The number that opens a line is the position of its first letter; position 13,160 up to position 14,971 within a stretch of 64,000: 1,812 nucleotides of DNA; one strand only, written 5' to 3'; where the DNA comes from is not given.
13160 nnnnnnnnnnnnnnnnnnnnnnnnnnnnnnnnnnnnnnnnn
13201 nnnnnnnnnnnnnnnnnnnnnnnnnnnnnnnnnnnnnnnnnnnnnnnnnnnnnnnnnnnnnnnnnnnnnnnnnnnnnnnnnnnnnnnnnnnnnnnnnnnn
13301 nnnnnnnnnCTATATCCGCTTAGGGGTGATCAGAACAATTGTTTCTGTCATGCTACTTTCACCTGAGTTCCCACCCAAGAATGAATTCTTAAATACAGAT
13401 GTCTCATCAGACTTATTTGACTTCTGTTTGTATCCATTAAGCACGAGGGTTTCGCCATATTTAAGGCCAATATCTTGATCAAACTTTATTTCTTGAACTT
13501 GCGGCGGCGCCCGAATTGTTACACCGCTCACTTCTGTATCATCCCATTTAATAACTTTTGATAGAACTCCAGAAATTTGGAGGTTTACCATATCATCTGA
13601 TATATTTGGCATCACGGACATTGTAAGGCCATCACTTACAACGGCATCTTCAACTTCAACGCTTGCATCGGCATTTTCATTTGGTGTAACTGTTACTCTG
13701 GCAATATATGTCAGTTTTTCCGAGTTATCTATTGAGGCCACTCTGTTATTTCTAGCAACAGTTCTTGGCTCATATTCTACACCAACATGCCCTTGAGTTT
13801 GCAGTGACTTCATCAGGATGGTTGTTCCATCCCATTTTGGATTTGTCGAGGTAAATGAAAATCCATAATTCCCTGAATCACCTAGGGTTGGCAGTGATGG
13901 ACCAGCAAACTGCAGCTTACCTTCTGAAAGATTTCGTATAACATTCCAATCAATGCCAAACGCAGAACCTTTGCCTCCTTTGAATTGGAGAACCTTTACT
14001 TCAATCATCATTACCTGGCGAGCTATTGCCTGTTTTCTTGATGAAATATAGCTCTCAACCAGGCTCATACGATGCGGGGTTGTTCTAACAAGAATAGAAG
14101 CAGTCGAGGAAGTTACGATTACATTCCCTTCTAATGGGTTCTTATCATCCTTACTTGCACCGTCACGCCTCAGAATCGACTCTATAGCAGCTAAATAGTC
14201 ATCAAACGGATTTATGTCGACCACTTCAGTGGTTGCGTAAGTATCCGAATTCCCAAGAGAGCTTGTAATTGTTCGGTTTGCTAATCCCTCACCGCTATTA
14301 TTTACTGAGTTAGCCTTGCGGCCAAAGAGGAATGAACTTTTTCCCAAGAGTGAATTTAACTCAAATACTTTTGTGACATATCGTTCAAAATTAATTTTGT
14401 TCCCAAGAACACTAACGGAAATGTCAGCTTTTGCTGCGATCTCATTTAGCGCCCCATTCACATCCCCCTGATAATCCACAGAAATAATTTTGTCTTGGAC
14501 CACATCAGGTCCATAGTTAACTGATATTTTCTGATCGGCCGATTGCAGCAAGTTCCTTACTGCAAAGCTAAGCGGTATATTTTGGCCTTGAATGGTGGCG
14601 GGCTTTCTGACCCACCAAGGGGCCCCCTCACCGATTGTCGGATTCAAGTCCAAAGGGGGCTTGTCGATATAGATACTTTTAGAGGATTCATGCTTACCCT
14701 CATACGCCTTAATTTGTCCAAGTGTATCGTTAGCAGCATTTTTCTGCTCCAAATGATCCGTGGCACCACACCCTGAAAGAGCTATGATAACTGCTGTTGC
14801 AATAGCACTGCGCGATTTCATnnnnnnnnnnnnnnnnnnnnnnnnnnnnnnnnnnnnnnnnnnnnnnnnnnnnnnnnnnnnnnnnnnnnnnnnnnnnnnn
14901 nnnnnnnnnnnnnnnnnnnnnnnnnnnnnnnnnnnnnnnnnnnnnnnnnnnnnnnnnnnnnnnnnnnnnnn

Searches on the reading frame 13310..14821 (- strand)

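Call 12: search_protein_families(library=pfam, proteins=[window:13310-14821:-], max_evalue=0.01)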
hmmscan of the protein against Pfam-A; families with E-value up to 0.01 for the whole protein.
window:13310-14821:- (503 aa): 1 family
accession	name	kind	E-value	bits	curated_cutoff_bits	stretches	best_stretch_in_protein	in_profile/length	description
PF00263.26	Secretin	-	2.5e-10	40.7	27.5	1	340-476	2-134/169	Bacterial type II and III secretion system protein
